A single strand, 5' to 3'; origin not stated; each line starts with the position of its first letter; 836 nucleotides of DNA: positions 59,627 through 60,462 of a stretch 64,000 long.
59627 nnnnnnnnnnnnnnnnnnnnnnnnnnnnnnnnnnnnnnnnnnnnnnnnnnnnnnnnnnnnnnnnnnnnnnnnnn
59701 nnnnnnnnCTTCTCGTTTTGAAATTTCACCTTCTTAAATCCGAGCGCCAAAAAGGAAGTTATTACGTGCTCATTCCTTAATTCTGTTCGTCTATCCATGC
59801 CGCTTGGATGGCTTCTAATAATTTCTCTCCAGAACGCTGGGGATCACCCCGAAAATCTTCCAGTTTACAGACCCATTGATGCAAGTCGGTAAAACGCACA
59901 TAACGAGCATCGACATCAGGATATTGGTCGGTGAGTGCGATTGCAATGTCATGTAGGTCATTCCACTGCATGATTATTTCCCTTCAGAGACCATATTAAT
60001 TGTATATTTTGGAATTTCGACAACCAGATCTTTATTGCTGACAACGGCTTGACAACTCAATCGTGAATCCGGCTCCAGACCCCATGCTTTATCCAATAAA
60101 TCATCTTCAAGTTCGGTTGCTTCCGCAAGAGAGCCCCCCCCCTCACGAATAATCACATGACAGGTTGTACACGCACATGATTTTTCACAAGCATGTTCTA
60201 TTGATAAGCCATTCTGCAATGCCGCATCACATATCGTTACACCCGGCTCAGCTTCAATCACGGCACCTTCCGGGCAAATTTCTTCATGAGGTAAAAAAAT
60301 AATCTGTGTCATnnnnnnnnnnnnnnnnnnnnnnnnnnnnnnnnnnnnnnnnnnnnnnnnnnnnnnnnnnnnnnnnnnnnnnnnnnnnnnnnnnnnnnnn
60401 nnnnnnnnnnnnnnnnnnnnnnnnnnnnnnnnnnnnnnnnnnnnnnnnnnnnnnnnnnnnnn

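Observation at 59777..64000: ISC operon with iscA starting 2 nt after the iscS stop: no iscU at its canonical position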

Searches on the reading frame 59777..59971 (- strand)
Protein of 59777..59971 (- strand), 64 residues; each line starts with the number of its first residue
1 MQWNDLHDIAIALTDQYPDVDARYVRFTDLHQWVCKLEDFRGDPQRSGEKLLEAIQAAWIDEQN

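Call 3: search_protein_families(library=ncbifam, proteins=[window:59777-59971:-])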
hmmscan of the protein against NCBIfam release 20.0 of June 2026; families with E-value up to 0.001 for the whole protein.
window:59777-59971:- (64 aa): 1 family
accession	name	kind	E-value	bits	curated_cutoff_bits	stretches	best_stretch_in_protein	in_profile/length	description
TIGR03412.1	iscX_yfhJ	equivalog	1.4e-31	109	40.4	1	2-63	1-62/63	Fe-S cluster assembly protein IscX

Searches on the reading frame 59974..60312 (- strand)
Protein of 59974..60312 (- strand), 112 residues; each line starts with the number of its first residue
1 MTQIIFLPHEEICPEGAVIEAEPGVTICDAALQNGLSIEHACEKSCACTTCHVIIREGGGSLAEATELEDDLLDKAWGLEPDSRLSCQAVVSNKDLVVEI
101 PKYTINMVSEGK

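Call 3: search_protein_families(library=ncbifam, proteins=[window:59974-60312:-])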
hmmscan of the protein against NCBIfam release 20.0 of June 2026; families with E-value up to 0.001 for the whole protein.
window:59974-60312:- (112 aa): 8 families
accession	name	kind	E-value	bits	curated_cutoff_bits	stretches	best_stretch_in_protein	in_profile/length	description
TIGR02007.1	fdx_isc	equivalog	3.6e-54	181.6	132.1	1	3-110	2-109/110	ISC system 2Fe-2S type ferredoxin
TIGR01941.1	nqrF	equivalog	3.6e-07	29.4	295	1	18-106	43-126/405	NADH:ubiquinone reductase (Na(+)-transporting) subunit F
NF040756.1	corr_regen_AcsV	exception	1.8e-06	26.6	800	1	14-107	6-92/632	corrinoid activation/regeneration protein AcsV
TIGR02008.1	fdx_plant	subfamily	3.5e-06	26.7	81.15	1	17-79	15-76/97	ferredoxin [2Fe-2S]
NF040810.1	BenC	equivalog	4.4e-05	22.8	430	1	18-102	14-93/333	benzoate 1,2-dioxygenase electron transfer component BenC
NF041393.1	Frdxn_Halo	equivalog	6.2e-05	22.8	150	1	18-96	39-111/128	ferredoxin Fer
TIGR02160.1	PA_CoA_Oxy5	hypoth_equivalog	7.4e-05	21.7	420.8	1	26-99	284-350/352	1,2-phenylacetyl-CoA epoxidase subunit PaaE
NF058606.1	GlBtMonoRdsGbcB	equivalog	0.00092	18.2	500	1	15-78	285-347/362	glycine betaine monooxygenase reductase subunit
